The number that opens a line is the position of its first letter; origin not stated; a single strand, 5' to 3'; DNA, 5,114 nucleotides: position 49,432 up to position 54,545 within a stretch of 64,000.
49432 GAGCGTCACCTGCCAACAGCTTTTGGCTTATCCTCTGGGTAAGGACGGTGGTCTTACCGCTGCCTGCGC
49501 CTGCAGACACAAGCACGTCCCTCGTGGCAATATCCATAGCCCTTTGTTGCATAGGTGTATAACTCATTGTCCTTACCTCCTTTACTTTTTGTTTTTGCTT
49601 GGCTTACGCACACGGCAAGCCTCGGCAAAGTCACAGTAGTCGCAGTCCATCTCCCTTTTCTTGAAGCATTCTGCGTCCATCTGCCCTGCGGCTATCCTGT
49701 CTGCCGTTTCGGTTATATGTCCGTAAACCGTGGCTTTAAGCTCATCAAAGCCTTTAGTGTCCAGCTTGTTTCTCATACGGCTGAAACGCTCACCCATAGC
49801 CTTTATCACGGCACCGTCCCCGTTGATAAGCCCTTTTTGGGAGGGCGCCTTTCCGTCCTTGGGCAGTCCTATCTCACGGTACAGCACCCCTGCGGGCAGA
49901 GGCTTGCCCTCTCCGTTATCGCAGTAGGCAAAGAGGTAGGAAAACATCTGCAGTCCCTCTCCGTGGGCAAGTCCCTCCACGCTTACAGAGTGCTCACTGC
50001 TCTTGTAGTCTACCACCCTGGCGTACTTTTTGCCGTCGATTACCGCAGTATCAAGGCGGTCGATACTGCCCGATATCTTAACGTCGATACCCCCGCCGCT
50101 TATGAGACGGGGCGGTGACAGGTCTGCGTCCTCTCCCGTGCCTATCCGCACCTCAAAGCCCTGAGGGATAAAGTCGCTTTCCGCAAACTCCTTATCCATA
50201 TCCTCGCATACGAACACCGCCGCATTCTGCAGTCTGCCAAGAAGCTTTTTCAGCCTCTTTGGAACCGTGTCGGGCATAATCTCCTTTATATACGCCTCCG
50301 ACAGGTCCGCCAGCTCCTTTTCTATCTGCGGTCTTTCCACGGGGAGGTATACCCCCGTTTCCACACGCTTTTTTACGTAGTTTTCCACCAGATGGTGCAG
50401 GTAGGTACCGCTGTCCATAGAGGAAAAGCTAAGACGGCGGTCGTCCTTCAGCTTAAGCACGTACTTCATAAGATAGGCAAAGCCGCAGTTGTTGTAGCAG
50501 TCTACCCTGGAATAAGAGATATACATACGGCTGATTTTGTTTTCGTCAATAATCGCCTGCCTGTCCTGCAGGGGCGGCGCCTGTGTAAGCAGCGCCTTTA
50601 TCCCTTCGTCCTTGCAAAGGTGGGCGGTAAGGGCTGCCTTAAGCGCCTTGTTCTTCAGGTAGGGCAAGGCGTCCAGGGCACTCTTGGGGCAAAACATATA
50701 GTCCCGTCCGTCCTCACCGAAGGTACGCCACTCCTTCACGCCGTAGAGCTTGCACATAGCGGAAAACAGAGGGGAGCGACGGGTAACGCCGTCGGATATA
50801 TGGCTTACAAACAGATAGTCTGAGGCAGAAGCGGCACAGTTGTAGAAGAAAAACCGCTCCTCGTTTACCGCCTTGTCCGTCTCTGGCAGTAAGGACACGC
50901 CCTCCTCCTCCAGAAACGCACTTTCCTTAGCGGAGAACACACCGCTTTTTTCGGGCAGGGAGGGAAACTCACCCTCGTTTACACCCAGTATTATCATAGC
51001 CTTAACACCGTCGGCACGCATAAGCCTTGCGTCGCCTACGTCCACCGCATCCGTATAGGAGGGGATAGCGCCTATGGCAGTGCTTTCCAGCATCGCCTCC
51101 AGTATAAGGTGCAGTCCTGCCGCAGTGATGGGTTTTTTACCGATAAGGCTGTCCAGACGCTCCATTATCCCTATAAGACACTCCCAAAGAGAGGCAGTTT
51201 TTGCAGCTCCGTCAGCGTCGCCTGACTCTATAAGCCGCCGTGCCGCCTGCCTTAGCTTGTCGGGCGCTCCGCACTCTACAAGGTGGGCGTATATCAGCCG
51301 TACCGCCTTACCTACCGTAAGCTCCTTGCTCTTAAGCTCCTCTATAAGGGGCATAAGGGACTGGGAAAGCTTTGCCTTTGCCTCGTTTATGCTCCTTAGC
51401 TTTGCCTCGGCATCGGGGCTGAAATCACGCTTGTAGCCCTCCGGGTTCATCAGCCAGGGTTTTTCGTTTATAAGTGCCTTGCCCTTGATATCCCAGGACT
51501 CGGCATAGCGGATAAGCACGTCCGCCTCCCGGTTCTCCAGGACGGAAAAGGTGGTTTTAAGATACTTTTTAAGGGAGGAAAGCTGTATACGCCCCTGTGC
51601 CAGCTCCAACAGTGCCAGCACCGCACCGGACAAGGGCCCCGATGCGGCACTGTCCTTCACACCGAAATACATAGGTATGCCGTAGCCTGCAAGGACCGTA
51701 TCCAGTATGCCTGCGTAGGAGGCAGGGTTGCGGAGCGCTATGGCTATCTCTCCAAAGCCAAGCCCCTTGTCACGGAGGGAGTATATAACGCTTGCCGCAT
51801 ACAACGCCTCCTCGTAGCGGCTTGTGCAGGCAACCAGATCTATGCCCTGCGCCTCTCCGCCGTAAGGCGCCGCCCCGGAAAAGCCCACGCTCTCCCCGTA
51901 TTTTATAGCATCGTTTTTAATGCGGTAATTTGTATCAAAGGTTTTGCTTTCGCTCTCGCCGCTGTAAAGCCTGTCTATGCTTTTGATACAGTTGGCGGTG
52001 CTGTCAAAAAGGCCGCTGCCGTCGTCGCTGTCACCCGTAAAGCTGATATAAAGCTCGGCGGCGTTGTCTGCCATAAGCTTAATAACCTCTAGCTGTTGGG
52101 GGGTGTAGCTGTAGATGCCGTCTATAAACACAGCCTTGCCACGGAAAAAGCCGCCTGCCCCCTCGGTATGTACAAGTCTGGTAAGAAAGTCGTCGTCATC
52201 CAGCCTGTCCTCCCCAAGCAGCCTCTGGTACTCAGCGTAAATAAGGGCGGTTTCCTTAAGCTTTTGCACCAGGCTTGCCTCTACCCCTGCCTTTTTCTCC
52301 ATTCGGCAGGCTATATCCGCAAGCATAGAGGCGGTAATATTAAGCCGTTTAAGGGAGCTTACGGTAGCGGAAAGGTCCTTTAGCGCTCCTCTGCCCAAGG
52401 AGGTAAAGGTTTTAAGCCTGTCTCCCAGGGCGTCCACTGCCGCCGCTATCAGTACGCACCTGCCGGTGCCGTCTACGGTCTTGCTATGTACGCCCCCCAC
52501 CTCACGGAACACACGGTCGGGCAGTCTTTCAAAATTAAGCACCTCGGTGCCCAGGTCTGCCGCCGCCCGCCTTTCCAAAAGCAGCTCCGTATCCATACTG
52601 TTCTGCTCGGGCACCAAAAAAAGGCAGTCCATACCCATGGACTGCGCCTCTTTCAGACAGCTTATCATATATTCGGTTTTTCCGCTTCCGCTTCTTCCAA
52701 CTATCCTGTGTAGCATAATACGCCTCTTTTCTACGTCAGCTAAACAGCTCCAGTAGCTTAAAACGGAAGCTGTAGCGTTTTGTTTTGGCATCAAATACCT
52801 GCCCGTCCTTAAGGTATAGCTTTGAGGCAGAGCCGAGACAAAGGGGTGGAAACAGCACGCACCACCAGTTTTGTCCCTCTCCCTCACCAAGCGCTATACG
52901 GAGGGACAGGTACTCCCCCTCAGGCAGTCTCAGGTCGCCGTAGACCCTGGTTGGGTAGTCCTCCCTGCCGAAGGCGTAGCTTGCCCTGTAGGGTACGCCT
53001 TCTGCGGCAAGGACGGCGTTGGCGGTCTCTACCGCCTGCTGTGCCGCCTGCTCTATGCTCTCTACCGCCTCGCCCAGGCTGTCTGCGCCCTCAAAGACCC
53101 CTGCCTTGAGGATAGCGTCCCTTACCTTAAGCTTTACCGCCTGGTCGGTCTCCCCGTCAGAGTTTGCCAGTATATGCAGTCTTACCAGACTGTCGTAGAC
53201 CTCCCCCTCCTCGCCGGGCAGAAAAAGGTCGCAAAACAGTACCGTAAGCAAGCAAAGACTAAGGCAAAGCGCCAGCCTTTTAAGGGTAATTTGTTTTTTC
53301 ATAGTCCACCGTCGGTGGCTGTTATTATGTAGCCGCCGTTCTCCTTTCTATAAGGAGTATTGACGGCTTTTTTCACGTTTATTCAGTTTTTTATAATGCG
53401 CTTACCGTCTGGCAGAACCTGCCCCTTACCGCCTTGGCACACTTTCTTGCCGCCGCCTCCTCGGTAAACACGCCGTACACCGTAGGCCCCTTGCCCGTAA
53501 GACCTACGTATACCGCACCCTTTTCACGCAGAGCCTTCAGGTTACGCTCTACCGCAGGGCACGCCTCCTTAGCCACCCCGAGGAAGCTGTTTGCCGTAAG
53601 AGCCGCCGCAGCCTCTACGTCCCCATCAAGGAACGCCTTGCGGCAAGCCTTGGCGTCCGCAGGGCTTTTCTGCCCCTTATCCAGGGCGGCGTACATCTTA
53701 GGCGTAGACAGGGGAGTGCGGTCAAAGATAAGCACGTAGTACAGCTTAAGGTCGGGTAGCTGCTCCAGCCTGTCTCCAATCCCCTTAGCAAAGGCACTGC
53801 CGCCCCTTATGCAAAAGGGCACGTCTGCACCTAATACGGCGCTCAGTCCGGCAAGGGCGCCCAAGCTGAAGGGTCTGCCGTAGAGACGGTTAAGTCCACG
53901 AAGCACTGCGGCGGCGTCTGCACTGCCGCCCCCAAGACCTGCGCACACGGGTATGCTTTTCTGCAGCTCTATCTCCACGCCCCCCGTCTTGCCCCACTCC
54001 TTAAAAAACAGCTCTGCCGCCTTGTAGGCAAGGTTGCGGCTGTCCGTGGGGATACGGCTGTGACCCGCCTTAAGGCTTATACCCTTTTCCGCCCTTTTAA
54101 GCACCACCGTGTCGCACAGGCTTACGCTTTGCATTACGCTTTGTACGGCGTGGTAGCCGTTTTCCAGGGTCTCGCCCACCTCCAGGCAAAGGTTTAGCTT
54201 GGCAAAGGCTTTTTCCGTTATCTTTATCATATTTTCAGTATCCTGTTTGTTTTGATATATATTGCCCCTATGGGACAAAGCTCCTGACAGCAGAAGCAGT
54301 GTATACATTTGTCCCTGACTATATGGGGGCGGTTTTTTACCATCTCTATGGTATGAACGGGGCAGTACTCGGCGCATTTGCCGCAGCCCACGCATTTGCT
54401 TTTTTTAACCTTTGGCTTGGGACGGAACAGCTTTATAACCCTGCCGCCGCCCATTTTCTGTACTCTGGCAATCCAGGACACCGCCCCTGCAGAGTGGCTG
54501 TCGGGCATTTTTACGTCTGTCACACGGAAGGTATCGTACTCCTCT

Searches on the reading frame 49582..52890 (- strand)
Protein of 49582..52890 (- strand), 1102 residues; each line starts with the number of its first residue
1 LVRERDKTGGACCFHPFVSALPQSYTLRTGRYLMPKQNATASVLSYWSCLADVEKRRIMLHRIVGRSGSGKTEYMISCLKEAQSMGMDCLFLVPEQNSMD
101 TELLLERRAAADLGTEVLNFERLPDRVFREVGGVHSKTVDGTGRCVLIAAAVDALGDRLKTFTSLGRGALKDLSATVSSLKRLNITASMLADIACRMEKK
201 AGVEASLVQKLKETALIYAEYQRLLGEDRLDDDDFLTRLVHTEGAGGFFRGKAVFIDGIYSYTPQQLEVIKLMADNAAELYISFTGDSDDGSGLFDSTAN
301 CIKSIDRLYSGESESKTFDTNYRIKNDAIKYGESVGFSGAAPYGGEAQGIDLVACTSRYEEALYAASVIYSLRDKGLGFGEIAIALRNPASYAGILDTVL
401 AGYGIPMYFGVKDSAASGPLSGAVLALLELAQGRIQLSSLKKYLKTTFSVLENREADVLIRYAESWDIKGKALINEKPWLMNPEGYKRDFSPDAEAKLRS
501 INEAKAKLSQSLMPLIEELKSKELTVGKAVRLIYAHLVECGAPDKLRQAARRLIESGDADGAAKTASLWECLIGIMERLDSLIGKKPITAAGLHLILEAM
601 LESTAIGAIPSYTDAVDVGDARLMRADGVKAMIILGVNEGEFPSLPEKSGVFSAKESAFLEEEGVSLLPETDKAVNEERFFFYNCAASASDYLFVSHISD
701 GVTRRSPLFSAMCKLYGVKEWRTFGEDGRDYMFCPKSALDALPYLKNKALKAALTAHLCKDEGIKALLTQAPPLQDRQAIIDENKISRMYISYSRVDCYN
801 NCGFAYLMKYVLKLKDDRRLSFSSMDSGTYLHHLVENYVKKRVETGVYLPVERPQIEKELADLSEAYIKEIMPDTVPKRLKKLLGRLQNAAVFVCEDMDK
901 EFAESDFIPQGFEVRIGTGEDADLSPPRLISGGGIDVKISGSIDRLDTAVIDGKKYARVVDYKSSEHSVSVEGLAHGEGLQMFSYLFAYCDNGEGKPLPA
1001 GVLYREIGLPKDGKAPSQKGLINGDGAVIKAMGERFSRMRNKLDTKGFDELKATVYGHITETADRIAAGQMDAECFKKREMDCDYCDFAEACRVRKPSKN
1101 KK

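Call 32: search_protein_families(library=pfam, proteins=[window:49582-52890:-], max_evalue=0.00001)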
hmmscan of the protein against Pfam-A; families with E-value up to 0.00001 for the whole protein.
window:49582-52890:- (1102 aa): 2 families
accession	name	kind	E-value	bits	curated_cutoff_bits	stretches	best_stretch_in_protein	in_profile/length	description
PF21445.3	ADDB_N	-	6.9e-45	153.9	26.6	1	63-310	2-263/290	ADDB, N-terminal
PF12705.13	PDDEXK_1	-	7.6e-32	111.6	22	1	791-1093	2-247/247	PD-(D/E)XK nuclease superfamily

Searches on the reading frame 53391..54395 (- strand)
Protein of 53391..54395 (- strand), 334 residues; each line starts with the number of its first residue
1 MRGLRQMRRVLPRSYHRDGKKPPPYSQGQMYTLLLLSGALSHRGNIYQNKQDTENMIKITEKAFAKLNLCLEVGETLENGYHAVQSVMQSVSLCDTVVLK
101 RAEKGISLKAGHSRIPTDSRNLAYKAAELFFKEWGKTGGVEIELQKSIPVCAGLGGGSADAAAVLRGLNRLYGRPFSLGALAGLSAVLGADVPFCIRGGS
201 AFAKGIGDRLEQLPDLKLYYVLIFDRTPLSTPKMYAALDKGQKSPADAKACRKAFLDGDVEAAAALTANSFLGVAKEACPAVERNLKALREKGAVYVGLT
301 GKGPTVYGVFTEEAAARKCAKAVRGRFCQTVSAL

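Call 32: search_protein_families(library=pfam, proteins=[window:53391-54395:-], max_evalue=0.00001)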
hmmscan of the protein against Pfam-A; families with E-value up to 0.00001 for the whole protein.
window:53391-54395:- (334 aa): 2 families
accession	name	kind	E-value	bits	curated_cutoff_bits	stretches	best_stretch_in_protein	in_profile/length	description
PF00288.32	GHMP_kinases_N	-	6.8e-19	68.3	22.3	1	121-199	1-87/87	GHMP kinases N terminal domain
PF08544.19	GHMP_kinases_C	-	1.3e-09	38.8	21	1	253-324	3-80/85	GHMP kinases C terminal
